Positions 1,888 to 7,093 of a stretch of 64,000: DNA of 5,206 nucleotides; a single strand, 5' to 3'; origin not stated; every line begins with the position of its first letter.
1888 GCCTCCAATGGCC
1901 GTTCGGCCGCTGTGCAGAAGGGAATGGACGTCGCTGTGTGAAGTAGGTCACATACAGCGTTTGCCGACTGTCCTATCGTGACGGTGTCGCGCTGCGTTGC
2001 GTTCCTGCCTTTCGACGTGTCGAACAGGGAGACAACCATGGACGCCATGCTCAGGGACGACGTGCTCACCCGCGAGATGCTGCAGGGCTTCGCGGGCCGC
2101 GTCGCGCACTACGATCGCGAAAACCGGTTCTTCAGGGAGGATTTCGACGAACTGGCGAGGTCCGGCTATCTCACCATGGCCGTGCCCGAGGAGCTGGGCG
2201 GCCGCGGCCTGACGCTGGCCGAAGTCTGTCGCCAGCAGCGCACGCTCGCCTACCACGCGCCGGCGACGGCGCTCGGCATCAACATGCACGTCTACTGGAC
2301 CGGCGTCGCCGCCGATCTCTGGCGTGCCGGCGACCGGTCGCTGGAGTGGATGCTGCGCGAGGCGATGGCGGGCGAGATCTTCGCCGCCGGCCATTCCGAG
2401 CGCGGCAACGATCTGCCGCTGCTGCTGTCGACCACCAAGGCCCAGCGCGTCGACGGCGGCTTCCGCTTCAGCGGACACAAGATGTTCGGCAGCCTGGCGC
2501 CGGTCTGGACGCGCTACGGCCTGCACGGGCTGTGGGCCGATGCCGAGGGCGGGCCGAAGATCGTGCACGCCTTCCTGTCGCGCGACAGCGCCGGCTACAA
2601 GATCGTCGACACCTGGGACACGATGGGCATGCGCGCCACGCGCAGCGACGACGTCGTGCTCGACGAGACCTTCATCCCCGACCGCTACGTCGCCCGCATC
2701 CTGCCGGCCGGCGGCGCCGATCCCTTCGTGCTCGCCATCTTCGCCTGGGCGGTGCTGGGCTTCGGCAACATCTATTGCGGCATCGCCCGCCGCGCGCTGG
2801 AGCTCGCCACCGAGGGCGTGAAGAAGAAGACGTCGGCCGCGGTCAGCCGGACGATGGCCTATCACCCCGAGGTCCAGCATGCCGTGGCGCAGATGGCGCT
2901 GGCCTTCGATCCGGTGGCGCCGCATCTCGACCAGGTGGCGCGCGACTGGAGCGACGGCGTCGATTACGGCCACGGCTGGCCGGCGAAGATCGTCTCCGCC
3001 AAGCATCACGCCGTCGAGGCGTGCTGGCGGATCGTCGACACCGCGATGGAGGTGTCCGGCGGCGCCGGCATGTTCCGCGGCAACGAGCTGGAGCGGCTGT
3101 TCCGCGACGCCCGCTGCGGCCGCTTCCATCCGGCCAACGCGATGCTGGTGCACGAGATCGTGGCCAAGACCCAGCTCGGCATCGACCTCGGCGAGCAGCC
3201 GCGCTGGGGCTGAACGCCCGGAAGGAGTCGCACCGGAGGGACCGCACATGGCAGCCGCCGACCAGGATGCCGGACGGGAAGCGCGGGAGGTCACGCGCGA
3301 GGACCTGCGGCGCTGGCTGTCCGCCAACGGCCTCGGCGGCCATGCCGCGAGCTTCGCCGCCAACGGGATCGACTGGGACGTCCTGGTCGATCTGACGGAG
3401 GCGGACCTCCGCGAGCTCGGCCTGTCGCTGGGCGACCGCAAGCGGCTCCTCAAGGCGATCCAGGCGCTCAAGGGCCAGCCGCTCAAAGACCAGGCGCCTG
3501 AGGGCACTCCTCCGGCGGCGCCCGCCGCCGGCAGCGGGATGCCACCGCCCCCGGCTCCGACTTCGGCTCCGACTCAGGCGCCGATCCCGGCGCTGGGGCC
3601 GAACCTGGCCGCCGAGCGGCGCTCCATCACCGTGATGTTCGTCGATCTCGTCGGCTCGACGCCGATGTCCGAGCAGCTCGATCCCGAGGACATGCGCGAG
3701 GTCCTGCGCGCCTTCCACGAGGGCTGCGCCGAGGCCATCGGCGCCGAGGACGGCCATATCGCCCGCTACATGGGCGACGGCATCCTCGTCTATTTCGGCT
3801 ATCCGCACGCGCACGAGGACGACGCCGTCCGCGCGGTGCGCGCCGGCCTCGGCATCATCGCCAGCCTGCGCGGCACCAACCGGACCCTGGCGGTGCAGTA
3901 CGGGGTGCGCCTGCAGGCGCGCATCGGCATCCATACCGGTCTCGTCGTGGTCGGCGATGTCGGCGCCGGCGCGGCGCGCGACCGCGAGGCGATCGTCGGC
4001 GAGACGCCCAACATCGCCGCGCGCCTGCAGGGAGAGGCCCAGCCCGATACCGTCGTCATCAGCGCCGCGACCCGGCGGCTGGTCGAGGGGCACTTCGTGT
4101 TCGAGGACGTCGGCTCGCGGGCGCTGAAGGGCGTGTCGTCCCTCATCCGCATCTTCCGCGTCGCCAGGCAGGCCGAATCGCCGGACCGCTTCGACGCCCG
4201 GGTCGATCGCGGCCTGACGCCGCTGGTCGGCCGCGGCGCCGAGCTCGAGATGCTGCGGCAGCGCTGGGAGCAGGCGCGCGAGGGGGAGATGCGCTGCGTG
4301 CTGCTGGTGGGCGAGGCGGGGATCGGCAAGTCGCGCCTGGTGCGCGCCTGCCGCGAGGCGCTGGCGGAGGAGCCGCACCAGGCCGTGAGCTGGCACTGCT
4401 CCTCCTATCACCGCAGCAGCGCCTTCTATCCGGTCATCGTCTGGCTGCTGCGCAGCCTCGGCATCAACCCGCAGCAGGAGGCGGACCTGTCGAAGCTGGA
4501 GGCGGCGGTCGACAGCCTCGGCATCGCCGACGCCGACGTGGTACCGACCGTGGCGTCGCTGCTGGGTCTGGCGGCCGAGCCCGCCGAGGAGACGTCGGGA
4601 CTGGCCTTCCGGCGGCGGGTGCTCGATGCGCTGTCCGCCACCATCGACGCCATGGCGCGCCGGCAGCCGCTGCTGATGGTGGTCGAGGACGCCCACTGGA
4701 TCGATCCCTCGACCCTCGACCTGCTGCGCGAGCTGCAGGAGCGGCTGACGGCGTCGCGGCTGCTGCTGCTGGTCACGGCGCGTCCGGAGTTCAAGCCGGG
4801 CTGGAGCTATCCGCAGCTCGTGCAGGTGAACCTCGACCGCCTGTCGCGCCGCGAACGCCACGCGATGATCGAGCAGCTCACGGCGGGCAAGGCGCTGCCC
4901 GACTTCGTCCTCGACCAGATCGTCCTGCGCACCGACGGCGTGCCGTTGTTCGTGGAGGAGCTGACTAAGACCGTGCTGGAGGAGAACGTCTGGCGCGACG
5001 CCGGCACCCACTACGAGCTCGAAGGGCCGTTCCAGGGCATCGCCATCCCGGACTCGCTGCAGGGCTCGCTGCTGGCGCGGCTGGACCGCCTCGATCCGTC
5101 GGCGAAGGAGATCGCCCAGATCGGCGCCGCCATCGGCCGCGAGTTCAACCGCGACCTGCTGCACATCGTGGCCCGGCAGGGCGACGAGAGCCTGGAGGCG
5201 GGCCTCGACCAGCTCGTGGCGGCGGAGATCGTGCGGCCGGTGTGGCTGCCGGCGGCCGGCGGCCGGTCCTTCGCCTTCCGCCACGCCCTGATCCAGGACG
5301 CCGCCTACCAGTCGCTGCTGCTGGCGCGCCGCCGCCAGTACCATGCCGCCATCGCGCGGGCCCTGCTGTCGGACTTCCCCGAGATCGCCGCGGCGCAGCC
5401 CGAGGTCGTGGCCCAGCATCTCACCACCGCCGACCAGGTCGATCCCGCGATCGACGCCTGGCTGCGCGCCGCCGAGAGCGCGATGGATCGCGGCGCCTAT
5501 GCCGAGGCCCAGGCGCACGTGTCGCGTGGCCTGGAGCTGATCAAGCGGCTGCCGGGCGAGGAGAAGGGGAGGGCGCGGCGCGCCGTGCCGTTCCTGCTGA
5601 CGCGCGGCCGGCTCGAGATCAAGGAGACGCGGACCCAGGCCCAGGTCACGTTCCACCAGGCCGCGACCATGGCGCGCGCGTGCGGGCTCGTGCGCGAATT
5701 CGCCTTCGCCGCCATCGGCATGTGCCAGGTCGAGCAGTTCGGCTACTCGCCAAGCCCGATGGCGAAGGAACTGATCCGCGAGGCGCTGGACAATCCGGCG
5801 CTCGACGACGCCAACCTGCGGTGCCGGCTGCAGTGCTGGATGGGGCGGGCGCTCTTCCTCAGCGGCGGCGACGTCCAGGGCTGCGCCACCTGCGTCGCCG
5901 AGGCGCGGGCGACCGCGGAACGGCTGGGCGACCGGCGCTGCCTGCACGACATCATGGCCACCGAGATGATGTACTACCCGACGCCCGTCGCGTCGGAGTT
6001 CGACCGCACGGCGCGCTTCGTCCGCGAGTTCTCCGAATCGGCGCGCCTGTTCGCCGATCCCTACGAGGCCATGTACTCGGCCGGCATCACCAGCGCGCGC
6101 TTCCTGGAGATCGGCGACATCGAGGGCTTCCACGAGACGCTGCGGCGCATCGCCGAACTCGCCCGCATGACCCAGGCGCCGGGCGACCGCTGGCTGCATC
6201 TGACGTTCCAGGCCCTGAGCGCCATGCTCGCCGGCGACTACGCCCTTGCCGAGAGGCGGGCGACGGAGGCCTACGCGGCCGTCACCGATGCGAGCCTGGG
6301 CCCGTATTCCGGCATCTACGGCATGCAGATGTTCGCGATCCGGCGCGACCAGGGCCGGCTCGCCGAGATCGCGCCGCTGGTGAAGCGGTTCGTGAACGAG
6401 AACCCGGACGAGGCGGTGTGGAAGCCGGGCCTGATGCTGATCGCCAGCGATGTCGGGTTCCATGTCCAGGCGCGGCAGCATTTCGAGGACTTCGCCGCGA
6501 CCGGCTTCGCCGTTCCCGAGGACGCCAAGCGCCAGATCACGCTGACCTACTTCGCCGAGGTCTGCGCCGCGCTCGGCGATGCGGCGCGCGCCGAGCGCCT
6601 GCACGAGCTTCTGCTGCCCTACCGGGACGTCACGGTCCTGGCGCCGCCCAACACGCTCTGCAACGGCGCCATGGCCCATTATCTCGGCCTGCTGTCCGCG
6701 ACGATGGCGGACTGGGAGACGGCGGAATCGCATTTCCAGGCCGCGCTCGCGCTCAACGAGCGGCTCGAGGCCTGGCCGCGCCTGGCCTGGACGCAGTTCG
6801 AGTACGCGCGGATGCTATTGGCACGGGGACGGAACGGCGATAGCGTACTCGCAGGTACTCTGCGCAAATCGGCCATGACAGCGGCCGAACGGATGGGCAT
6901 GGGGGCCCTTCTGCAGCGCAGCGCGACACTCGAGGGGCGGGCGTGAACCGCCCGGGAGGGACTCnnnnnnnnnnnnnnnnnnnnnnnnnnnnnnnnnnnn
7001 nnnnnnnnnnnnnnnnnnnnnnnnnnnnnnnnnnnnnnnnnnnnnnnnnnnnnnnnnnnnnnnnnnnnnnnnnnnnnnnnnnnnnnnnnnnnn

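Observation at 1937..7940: Self-contained cyclic-nucleotide feedback module: CRP box > monooxygenase > STAND cyclase > DUF4242 > Crp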

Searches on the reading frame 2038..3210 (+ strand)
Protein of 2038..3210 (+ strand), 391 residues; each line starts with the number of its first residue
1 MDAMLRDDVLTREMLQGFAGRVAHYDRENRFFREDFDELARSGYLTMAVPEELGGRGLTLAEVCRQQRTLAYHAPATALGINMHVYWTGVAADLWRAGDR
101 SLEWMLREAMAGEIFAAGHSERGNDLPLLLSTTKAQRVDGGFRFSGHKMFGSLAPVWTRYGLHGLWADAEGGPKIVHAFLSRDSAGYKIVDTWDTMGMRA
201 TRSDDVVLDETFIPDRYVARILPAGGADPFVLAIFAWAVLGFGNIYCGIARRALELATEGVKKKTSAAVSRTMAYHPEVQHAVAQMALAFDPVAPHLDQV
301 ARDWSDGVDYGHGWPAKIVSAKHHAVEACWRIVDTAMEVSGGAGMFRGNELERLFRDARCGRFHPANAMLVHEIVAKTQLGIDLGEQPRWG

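Call 10: search_protein_families(library=pfam, proteins=[window:2038-3210:+])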
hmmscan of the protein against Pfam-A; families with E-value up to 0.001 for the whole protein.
window:2038-3210:+ (391 aa): 4 families
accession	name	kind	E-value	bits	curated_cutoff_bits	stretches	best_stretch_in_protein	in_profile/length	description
PF08028.16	Acyl-CoA_dh_2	-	6.4e-17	62.5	22.7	1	241-365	2-130/134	Acyl-CoA dehydrogenase, C-terminal domain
PF00441.29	Acyl-CoA_dh_1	-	2.4e-14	54.2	22.4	1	246-363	22-133/150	Acyl-CoA dehydrogenase, C-terminal domain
PF02771.21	Acyl-CoA_dh_N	-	2.3e-08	34.8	22.9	1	19-85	20-86/113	Acyl-CoA dehydrogenase, N-terminal domain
PF02770.24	Acyl-CoA_dh_M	-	0.00025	21.6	33.3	1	122-210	9-96/97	Acyl-CoA dehydrogenase, middle domain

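Call 11: search_protein_families(library=ncbifam, proteins=[window:2038-3210:+])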
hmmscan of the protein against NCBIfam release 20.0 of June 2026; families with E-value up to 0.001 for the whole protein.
window:2038-3210:+ (391 aa): 15 families
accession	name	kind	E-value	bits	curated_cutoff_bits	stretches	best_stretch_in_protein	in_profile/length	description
NF049984.1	Rv1679_FadE16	equivalog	6.9e-29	101.2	600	1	20-377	14-363/371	Rv1679 family acyl-CoA dehydrogenase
NF042439.1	SulpropCoADesulf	equivalog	1e-23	83.7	600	1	17-384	11-375/379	3-sulfinopropanoyl-CoA desulfinase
TIGR04022.1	sulfur_SfnB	equivalog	1.7e-22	79.9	430.9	1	12-364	15-365/391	SfnB family sulfur acquisition oxidoreductase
NF045629.1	monooxsub_HsaA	equivalog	5.9e-19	68.1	450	1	133-369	112-362/383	3-hydroxy-9,10-secoandrosta-1,3,5(10)-triene-9,17-dione monooxygenase oxygenase subunit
NF045652.1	ProlPCPDhRedW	equivalog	6.6e-19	68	650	1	14-367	10-361/376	L-prolyl-[peptidyl-carrier protein] dehydrogenase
NF043006.1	CyhCrbnylCoADH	equivalog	2.2e-16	59.8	650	1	18-363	23-359/380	cyclohexane-1-carbonyl-CoA dehydrogenase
NF042972.1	AcrlCoAredClosAcrC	equivalog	4.8e-16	58.4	640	1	20-363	26-360/378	acryloyl-CoA reductase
NF043015.1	DibenthMonoxDszC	equivalog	9.6e-15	54.3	850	1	10-366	21-391/415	dibenzothiophene monooxygenase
NF045920.1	HphnlacHdxOX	equivalog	1.2e-14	54.1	650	1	133-364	113-358/384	p-hydroxyphenylacetate 3-hydroxylase oxygenase component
NF053553.1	prodigi_MBC_PigA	equivalog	2.5e-12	46.6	500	1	27-378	33-378/381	prodigiosin MBC biosynthesis dehydrogenase PigA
NF045552.1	GlutCoADH_Des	equivalog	6.3e-10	38.8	470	1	16-382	22-382/387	glutaryl-CoA dehydrogenase Acd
NF008594.0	PRK11561.1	equivalog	9.4e-08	30.8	545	1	117-358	182-418/540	isovaleryl-CoA dehydrogenase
NF008997.0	PRK12341.1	equivalog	4.2e-07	29.4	537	1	22-365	29-362/382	acyl-CoA dehydrogenase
NF002885.1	PRK03354.1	equivalog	3.9e-06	26.1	540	1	135-363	139-357/378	crotonobetainyl-CoA dehydrogenase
NF058590.1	AcCoDHFadEBacil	equivalog_domain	7e-05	21.5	600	0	322-364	353-395/586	acyl-CoA dehydrogenase FadE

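Call 27: search_solved_structures(query=window:2038-3210:+, max_evalue=0.00001)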
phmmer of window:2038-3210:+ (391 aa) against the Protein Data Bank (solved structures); distinct sequences matched with E-value up to 0.00001: 61 (the best 60 are shown).
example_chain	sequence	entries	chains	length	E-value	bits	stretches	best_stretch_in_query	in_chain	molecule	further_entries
5z8t_A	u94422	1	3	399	6.3e-36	127.4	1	10-380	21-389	Acyl-CoA dehydrogenase type 2 domain protein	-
5gj7_A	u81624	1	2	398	6.6e-36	127.3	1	10-380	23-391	Acyl-CoA dehydrogenase type 2 domain protein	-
3m9v_A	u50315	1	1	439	1.4e-31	113.1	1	20-370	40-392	FAD-dependent oxidoreductase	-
4kcf_A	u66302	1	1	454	1.5e-31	113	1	20-370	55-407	FAD-dependent oxidoreductase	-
4zxv_A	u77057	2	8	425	3e-24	88.9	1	23-368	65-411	DnmZ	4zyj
3mxl_A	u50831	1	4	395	1.6e-22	83.2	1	18-365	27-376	Nitrososynthase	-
7xp7_A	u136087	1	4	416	8.2e-20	74.3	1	38-382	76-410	Cyclohexanecarboxyl-CoA dehydrogenase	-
1ws9_A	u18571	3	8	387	1.2e-19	73.7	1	19-378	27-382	acyl-CoA dehydrogenase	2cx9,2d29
3r7k_A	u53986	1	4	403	4e-16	62.2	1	18-377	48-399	Probable acyl CoA dehydrogenase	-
2or0_A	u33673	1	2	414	1.7e-12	50.2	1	135-381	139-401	Hydroxylase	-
5xb8_A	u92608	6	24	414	2.3e-12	49.8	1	13-263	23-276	Thermophilic dibenzothiophene desulfurization enzyme C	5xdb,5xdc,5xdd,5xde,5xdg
2dvl_A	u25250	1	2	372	2.9e-12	49.4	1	18-376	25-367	Acyl-CoA dehydrogenase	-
5lnx_A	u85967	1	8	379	3.2e-12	49.3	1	7-381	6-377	Acyl-CoA dehydrogenase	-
5ol2_C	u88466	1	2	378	7e-12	48.2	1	24-368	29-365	Acyl-CoA dehydrogenase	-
3nf4_A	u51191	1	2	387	1e-11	47.6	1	10-366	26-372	acyl-CoA dehydrogenase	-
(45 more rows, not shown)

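Call 62: find_homologous_proteins(query=window:2038-3210:+, max_evalue=1e-60)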
Query window:2038-3210:+ (391 aa): 7847 proteins with E <= 1e-60 among 8000 candidates; the best 120 are listed.
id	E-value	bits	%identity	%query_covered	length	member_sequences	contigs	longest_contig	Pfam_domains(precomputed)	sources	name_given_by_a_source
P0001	4.5e-265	897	100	99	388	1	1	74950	PF00441.30,PF08028.17,PF02771.22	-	-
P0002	3.3e-222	756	82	100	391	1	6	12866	PF00441.30,PF08028.17,PF02771.22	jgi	jgi:alkylation response protein AidB-like acyl-CoA dehydrogenase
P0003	2.9e-220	749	80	100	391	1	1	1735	PF00441.30,PF08028.17,PF02771.22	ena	-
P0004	6.2e-220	748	80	100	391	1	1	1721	PF00441.30,PF08028.17,PF02771.22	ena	-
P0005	6.3e-220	748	80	100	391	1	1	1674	PF00441.30,PF08028.17,PF02771.22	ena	-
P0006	8.7e-220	748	80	100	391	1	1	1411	PF00441.30,PF08028.17,PF02771.22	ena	-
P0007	1.1e-219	747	79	100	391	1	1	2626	PF00441.30,PF08028.17,PF02771.22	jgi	jgi:alkylation response protein AidB-like acyl-CoA dehydrogenase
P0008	1.6e-219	747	80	100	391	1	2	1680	PF00441.30,PF08028.17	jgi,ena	-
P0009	2.3e-219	746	80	100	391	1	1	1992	PF00441.30,PF08028.17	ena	-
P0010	5.7e-219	745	79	100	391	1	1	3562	PF00441.30,PF08028.17,PF02771.22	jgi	-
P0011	8.6e-219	744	80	100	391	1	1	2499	PF00441.30,PF08028.17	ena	-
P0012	1.0e-218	744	81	100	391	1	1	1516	PF00441.30,PF08028.17,PF02771.22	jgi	jgi:alkylation response protein AidB-like acyl-CoA dehydrogenase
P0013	3.2e-218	743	79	100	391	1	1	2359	PF00441.30,PF08028.17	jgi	-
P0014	3.6e-218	742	79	100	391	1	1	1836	PF00441.30,PF08028.17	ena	-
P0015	4.3e-218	742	81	100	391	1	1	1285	PF00441.30,PF08028.17,PF02771.22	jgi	jgi:alkylation response protein AidB-like acyl-CoA dehydrogenase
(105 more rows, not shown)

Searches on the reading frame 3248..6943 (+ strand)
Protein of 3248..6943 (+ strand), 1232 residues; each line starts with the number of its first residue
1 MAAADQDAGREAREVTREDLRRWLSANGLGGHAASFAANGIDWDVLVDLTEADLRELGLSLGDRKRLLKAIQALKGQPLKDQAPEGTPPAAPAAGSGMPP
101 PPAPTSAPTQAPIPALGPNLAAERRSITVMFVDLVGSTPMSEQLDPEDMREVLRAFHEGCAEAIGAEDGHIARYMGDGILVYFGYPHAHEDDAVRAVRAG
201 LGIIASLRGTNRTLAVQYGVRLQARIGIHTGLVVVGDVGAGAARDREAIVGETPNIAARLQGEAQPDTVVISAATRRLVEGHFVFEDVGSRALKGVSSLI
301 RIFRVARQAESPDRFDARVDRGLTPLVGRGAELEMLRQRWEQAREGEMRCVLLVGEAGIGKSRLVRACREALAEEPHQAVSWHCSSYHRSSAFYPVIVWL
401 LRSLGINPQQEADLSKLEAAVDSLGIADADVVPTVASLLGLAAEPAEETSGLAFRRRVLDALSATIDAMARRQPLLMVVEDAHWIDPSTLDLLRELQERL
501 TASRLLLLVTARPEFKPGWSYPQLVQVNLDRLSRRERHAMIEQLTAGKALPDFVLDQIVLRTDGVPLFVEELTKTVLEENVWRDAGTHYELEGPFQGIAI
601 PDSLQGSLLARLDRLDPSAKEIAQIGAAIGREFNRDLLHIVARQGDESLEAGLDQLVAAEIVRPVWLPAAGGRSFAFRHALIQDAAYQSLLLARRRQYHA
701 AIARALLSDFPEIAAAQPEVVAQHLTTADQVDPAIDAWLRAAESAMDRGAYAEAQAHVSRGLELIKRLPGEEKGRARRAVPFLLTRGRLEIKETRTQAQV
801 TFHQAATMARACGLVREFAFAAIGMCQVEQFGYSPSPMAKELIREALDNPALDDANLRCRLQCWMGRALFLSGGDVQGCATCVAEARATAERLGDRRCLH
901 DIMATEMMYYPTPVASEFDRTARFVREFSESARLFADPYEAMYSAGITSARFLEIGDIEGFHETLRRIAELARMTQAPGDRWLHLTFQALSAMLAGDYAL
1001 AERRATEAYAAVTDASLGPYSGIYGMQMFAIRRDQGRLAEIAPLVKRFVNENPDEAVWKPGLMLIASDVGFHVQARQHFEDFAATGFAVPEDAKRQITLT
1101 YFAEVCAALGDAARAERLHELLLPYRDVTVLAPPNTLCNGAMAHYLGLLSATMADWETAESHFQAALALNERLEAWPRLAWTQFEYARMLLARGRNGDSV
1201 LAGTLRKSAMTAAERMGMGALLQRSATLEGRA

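Call 10: search_protein_families(library=pfam, proteins=[window:3248-6943:+])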
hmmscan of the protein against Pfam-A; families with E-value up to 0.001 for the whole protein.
window:3248-6943:+ (1232 aa): 6 families
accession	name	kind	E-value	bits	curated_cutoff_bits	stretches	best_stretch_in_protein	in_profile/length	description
PF13191.12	AAA_16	-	1.6e-27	97.5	32.6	1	325-507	1-166/167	AAA ATPase domain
PF00211.25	Guanylate_cyc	-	1.4e-20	74.1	21.9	1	124-296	6-173/183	Adenylate and Guanylate cyclase catalytic domain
PF00536.37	SAM_1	-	1.2e-13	51.6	23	1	15-75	3-64/64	SAM domain (Sterile alpha motif)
PF13401.12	AAA_22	-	1.6e-08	35.3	27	1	349-499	6-112/130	AAA domain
PF07647.24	SAM_2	-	2.3e-08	34.5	20.5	1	16-75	5-66/66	SAM domain (Sterile alpha motif)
PF13424.12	TPR_12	-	2.7e-07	31.1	30.1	1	1142-1196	5-61/77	Tetratricopeptide repeat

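Call 11: search_protein_families(library=ncbifam, proteins=[window:3248-6943:+])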
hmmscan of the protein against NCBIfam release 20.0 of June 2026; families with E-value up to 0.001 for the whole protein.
window:3248-6943:+ (1232 aa): 2 families
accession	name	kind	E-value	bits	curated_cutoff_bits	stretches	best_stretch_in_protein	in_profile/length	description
TIGR03903.1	TOMM_kin_cyc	equivalog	6.9e-132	441.6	705.75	1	120-788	281-944/1267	TOMM system kinase/cyclase fusion protein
NF058673.1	LipAdnlyCyLipJMY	equivalog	1.4e-09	37.2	800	1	121-302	290-446/449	bifunctional lipase/adenylate cyclase LipJ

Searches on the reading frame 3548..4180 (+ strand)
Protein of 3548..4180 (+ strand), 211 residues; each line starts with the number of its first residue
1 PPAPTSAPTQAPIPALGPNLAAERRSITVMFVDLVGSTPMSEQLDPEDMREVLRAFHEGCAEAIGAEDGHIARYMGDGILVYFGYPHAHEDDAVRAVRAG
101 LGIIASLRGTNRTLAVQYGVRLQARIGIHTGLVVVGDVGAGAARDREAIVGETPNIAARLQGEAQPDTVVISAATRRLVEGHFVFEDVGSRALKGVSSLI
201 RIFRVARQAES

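Call 26: search_solved_structures(query=window:3548-4180:+, show_alignments=3, max_evalue=0.00001)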
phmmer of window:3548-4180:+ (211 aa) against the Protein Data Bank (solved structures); distinct sequences matched with E-value up to 0.00001: 42.
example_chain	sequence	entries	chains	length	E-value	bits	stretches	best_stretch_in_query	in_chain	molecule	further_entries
2w01_A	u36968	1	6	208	7e-25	91.1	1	20-206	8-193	ADENYLATE CYCLASE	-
6fht_A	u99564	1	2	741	3.4e-24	88.9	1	17-184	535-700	Bacteriophytochrome,Adenylate cyclase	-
3r5g_A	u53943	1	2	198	3.5e-22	82.3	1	20-206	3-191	CyaB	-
1wc0_A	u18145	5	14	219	8.2e-17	64.8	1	16-184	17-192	ADENYLATE CYCLASE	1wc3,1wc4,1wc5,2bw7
1wc1_A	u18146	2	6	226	1.7e-16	63.7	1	18-184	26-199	ADENYLATE CYCLASE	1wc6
5oyh_A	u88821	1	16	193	9.8e-13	51.5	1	21-209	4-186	Nucleotide cyclase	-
6sir_A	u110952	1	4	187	1.2e-12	51.1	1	21-201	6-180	Nucleotide cyclase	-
5mbg_A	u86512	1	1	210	4.8e-12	49.2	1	28-206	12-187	Beta subunit of photoactivated adenylyl cyclase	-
5x4t_A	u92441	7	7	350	1.1e-11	48.1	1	28-205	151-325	Photoactivated adenylyl cyclase | Family 3 adenylate cyclase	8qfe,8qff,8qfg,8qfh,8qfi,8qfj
9f1z_A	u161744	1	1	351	1.1e-11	48.1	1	28-205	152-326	Family 3 adenylate cyclase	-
5x4u_A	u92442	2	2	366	1.2e-11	47.9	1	28-205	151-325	Photoactivated adenylyl cyclase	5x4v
4yus_A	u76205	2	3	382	1.3e-11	47.8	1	28-205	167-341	Family 3 adenylate cyclase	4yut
9f1w_A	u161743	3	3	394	1.4e-11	47.7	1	28-205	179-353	Family 3 adenylate cyclase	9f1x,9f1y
5mbk_A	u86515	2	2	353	1.8e-11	47.3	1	28-206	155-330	Beta subunit of photoactivated adenylyl cyclase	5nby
5m27_A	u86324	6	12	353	1.8e-11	47.3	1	28-206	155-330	Beta subunit of photoactivated adenylyl cyclase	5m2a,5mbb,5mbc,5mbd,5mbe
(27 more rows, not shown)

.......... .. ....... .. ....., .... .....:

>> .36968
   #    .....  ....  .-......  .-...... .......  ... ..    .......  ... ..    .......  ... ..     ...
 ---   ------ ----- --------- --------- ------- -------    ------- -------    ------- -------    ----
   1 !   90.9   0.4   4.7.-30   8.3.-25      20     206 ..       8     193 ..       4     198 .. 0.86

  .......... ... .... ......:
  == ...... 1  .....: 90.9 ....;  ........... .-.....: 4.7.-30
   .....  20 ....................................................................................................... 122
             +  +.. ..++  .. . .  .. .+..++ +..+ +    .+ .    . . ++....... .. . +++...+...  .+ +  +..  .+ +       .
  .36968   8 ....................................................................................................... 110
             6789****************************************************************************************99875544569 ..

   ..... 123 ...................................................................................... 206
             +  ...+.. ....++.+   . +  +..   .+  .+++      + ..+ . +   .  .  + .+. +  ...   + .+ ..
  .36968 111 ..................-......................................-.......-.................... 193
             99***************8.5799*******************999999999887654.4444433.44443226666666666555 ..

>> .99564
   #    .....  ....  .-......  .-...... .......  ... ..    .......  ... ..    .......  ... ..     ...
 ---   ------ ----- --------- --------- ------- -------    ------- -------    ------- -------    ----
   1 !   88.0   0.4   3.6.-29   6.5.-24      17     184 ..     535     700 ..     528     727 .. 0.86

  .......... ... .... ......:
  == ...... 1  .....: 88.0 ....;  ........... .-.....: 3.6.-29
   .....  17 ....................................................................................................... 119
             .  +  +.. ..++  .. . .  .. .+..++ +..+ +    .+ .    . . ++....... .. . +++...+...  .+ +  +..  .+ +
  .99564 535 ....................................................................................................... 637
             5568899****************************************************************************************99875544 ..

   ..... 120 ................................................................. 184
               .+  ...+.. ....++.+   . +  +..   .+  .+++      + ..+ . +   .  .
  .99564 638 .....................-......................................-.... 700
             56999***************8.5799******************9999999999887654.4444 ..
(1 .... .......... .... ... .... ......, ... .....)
